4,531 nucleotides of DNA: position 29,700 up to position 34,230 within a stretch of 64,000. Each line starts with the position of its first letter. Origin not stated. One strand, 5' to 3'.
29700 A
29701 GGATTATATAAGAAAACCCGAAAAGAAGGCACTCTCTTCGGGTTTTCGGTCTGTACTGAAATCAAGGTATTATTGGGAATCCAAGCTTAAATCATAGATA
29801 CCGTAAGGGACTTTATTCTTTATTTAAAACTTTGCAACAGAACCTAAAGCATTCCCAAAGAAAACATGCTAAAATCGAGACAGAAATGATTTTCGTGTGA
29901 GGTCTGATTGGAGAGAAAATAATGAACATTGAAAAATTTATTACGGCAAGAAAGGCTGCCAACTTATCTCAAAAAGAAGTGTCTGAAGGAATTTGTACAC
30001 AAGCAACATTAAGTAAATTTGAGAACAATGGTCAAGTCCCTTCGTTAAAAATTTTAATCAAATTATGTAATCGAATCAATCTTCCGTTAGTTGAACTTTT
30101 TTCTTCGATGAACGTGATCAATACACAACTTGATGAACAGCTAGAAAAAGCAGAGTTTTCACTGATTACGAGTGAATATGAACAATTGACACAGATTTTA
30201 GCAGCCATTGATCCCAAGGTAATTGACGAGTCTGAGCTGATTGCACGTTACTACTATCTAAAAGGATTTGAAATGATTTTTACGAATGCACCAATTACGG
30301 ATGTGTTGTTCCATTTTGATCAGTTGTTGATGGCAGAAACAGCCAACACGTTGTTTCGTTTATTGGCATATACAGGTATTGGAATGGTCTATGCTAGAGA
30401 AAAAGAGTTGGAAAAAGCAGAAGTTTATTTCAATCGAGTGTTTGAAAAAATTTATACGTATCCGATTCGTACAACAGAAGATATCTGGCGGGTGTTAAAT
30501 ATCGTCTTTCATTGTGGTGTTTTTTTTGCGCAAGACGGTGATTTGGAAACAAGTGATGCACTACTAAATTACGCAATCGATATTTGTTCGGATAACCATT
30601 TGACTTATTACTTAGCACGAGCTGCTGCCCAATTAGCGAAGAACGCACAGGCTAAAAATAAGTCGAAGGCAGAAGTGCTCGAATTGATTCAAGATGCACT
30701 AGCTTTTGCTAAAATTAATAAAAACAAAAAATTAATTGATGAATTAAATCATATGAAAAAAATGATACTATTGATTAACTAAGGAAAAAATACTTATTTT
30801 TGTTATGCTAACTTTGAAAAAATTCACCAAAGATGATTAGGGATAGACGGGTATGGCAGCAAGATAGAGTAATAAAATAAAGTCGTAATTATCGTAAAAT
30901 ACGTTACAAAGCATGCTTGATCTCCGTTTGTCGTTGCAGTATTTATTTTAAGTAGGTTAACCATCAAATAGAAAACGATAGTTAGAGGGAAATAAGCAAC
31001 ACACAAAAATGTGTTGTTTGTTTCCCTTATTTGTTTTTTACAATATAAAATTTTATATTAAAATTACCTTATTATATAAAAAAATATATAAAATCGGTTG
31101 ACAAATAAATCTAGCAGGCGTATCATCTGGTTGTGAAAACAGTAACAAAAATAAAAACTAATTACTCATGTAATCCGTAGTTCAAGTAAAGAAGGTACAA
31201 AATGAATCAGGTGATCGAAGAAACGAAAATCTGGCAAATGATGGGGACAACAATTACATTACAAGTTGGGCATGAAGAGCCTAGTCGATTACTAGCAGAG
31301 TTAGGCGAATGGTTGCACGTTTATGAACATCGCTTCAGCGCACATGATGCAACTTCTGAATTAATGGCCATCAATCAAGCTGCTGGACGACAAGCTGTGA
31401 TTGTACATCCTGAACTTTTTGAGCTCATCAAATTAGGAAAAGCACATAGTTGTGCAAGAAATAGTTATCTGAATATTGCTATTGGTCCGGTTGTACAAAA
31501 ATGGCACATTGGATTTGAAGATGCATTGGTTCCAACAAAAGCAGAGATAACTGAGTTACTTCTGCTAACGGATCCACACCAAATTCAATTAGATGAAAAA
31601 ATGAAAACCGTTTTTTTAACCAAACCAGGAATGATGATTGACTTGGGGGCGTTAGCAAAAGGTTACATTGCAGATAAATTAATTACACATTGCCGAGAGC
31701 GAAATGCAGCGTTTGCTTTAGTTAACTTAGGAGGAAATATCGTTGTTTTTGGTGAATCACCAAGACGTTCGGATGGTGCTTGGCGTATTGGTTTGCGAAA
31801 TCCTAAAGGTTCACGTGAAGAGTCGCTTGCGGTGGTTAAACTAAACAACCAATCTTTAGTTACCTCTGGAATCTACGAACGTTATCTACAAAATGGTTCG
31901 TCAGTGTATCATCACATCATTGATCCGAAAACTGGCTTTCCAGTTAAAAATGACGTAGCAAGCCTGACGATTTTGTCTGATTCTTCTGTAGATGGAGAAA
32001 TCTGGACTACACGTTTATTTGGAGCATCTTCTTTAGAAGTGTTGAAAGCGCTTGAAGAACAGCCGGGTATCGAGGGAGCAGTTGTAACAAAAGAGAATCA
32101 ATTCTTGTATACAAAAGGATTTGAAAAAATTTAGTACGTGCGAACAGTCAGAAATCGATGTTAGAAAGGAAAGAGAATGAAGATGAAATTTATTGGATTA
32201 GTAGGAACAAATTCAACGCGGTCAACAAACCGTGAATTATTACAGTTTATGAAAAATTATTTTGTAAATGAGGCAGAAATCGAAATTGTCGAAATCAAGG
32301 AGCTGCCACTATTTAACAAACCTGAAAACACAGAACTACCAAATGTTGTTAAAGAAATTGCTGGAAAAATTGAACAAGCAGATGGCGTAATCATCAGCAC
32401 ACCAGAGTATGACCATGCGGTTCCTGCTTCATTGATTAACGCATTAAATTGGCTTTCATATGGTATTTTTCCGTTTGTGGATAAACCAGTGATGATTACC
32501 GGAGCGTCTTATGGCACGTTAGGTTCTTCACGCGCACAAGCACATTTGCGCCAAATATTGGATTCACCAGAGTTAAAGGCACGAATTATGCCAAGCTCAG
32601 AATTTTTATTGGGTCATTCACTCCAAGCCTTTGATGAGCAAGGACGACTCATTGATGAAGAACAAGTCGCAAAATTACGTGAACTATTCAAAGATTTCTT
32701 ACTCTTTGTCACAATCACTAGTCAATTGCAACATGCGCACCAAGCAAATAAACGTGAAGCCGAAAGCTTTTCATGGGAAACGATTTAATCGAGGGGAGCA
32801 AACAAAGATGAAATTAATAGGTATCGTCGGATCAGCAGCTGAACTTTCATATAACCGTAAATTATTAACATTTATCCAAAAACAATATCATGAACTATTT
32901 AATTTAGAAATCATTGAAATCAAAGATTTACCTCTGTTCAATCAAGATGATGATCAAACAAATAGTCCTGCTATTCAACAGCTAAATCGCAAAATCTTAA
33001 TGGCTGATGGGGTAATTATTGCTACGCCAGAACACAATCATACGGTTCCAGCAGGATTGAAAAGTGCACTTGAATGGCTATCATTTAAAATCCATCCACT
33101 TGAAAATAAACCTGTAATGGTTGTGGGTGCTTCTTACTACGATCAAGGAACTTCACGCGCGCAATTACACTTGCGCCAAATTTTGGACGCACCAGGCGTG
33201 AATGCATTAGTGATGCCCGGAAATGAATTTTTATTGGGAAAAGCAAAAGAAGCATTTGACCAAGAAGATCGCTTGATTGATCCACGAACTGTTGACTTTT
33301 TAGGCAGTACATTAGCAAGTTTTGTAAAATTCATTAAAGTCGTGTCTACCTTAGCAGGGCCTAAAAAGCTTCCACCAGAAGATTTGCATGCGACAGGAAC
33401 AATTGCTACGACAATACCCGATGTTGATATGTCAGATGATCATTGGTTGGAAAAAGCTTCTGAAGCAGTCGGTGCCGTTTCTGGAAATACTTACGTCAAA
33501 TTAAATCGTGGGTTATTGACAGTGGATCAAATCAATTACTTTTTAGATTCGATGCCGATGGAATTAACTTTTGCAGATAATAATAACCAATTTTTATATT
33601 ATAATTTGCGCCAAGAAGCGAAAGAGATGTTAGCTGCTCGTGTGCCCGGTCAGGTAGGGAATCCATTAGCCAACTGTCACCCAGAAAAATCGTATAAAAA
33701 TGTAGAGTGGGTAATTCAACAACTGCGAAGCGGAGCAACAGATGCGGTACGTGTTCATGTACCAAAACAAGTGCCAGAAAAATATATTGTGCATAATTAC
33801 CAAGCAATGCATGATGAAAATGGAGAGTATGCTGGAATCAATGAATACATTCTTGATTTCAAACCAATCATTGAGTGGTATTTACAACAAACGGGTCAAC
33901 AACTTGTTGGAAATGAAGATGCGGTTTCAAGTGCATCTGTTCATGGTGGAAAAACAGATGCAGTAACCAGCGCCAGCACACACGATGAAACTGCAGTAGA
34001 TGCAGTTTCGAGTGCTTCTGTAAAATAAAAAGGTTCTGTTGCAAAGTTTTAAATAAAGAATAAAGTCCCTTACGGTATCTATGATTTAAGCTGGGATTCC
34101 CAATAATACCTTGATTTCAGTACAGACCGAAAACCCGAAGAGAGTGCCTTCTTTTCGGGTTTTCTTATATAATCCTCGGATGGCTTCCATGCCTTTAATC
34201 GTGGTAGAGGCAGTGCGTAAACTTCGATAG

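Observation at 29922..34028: Candidate cytoplasmic flavinylation module: Rgg regulator, signal-peptide-less ApbE and two NAD(P)H-FMN reductases, one ending in three tandem flavinylation-like motifs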

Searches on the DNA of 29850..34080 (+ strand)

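Call 5: search_dna_similar(query=window:29850-34080:+, collection=plasmids, mode=near, max_rows=30)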
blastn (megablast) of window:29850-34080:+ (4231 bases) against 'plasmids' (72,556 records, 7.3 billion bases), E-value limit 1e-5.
Records with a match: 1816; places in all: 6886; records where one place covers at least 80% of the query: 87.
Best place of each record, by identity: >=99% 90; 95-99% 1255; 90-95% 469; 80-90% 2.
By first word of the organism name: Enterococcus 1494; Lactococcus 182; Staphylococcus 23; Ligilactobacillus 20; Listeria 20; Streptococcus 19; Vagococcus 15; Tetragenococcus 12; Latilactobacillus 8; Pediococcus 5; and 10 more.
By predicted mobility (MOB-suite, as given by PLSDB): mobilizable 725; non-mobilizable 665; conjugative 426.
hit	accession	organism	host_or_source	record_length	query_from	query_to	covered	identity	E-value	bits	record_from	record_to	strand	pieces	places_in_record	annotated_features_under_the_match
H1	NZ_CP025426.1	Enterococcus faecium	WGS,fodder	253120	1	4231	100%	100.0%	0e+0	7814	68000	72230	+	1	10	NAD(P)H-dependent oxidoreductase | FAD:protein FMN transferase | helix-turn-helix transcriptional regulator | NADPH-dependent FMN reductase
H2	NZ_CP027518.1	Enterococcus faecium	Homo sapiens,blood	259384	1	4231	100%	100.0%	0e+0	7814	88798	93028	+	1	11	NAD(P)H-dependent oxidoreductase | FAD:protein FMN transferase | helix-turn-helix transcriptional regulator | NADPH-dependent FMN reductase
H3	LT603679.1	Enterococcus faecium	Homo sapiens,human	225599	1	4231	100%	100.0%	0e+0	7814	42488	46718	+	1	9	none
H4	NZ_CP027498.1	Enterococcus faecium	Homo sapiens,not_blood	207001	1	4231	100%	100.0%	0e+0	7808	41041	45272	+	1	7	NAD(P)H-dependent oxidoreductase | FAD:protein FMN transferase | helix-turn-helix transcriptional regulator | NADPH-dependent FMN reductase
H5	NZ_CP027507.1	Enterococcus faecium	Homo sapiens,not_blood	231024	1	4231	100%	100.0%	0e+0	7808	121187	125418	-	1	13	NAD(P)H-dependent oxidoreductase | FAD:protein FMN transferase | helix-turn-helix transcriptional regulator | NADPH-dependent FMN reductase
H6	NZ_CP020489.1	Enterococcus faecium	Homo sapiens,human,urine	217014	1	4231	100%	100.0%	0e+0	7808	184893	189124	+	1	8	NAD(P)H-dependent oxidoreductase | FAD:protein FMN transferase | helix-turn-helix transcriptional regulator | NADPH-dependent FMN reductase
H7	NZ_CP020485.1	Enterococcus faecium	Homo sapiens,human,urine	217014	1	4231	100%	100.0%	0e+0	7808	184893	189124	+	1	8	NAD(P)H-dependent oxidoreductase | FAD:protein FMN transferase | helix-turn-helix transcriptional regulator | NADPH-dependent FMN reductase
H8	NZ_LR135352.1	Enterococcus faecium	-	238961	1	4231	100%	100.0%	0e+0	7808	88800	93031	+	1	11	NAD(P)H-dependent oxidoreductase | FAD:protein FMN transferase | helix-turn-helix transcriptional regulator | NADPH-dependent FMN reductase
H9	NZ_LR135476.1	Enterococcus faecium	-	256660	1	4231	100%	100.0%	0e+0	7808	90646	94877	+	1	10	NAD(P)H-dependent oxidoreductase | FAD:protein FMN transferase | helix-turn-helix transcriptional regulator | NADPH-dependent FMN reductase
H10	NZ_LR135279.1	Enterococcus faecium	-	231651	1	4231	100%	100.0%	0e+0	7808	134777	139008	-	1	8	NAD(P)H-dependent oxidoreductase | FAD:protein FMN transferase | helix-turn-helix transcriptional regulator | NADPH-dependent FMN reductase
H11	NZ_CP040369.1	Enterococcus faecium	Homo sapiens,Pus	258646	1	4231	100%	100.0%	0e+0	7808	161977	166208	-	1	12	NAD(P)H-dependent oxidoreductase | FAD:protein FMN transferase | helix-turn-helix transcriptional regulator | NADPH-dependent FMN reductase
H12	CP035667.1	Enterococcus faecium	Homo sapiens,isolate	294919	1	4231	100%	100.0%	0e+0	7808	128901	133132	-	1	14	NAD(P)H-dependent oxidoreductase (x2) | FAD:protein FMN transferase | XRE family transcriptional regulator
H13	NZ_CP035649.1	Enterococcus faecium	Homo sapiens,isolate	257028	1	4231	100%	100.0%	0e+0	7808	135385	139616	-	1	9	NAD(P)H-dependent oxidoreductase | FAD:protein FMN transferase | helix-turn-helix transcriptional regulator | NADPH-dependent FMN reductase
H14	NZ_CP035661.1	Enterococcus faecium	Homo sapiens,isolate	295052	1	4231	100%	100.0%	0e+0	7808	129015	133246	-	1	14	NAD(P)H-dependent oxidoreductase | FAD:protein FMN transferase | helix-turn-helix transcriptional regulator | NADPH-dependent FMN reductase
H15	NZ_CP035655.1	Enterococcus faecium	Homo sapiens,isolate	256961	1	4231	100%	100.0%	0e+0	7808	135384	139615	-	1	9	NAD(P)H-dependent oxidoreductase | FAD:protein FMN transferase | helix-turn-helix transcriptional regulator | NADPH-dependent FMN reductase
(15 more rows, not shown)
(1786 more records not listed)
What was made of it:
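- Checked: 87 PLSDB plasmids carry at least 80% of the module (call 5).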

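Call 49: get_annotated_region(hit=H1, flank=12000)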
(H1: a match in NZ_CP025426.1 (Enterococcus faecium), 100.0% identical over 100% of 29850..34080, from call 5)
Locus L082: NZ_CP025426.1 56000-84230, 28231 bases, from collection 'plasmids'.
description: Enterococcus faecium strain SC4 plasmid p1, complete sequence
organism: Enterococcus faecium (NCBI taxid 1352)
taxonomy: Bacteria; Bacillota; Bacilli; Lactobacillales; Enterococcaceae; Enterococcus; Enterococcus faecium
host: -; source: WGS,fodder; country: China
typing (MOB-suite, as given by PLSDB): conjugative; replicon rep_cluster_1763,rep_cluster_893; relaxase MOBP; mating-pair formation MPF_T
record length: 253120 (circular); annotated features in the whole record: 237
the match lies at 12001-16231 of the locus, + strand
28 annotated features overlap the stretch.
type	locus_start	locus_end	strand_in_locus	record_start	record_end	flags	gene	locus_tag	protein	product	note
CDS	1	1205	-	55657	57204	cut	-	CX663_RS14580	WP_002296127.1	IS66 family transposase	-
CDS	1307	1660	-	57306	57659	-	tnpB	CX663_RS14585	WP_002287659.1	IS66 family insertion sequence element accessory protein TnpB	-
CDS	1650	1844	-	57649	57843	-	-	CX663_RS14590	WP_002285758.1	hypothetical protein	-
CDS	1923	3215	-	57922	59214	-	-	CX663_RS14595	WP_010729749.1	ISL3 family transposase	-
CDS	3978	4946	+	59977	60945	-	-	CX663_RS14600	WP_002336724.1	SIS domain-containing protein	GO:0005975 - carbohydrate metabolic process [Evidence IEA]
CDS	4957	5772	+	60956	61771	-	-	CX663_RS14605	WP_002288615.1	fructoselysine 6-kinase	-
CDS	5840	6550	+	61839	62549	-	-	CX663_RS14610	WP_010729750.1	GntR family transcriptional regulator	-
CDS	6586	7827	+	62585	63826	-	-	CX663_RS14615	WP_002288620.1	amidohydrolase family protein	-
CDS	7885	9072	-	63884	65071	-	-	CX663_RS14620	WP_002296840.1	IS256-like element IS16 family transposase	GO:0006313 - DNA transposition [Evidence IEA]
CDS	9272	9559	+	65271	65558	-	-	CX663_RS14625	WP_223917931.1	amidohydrolase family protein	-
CDS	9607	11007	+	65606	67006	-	-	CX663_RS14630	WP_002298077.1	YfcC family protein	-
CDS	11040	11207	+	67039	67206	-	-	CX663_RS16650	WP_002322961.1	hypothetical protein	-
CDS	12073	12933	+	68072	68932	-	-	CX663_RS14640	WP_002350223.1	helix-turn-helix transcriptional regulator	-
CDS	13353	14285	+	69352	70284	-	-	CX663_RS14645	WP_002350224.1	FAD:protein FMN transferase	GO:0017013 - protein flavinylation [Evidence IEA]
CDS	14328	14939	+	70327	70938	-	-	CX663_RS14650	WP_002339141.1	NADPH-dependent FMN reductase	-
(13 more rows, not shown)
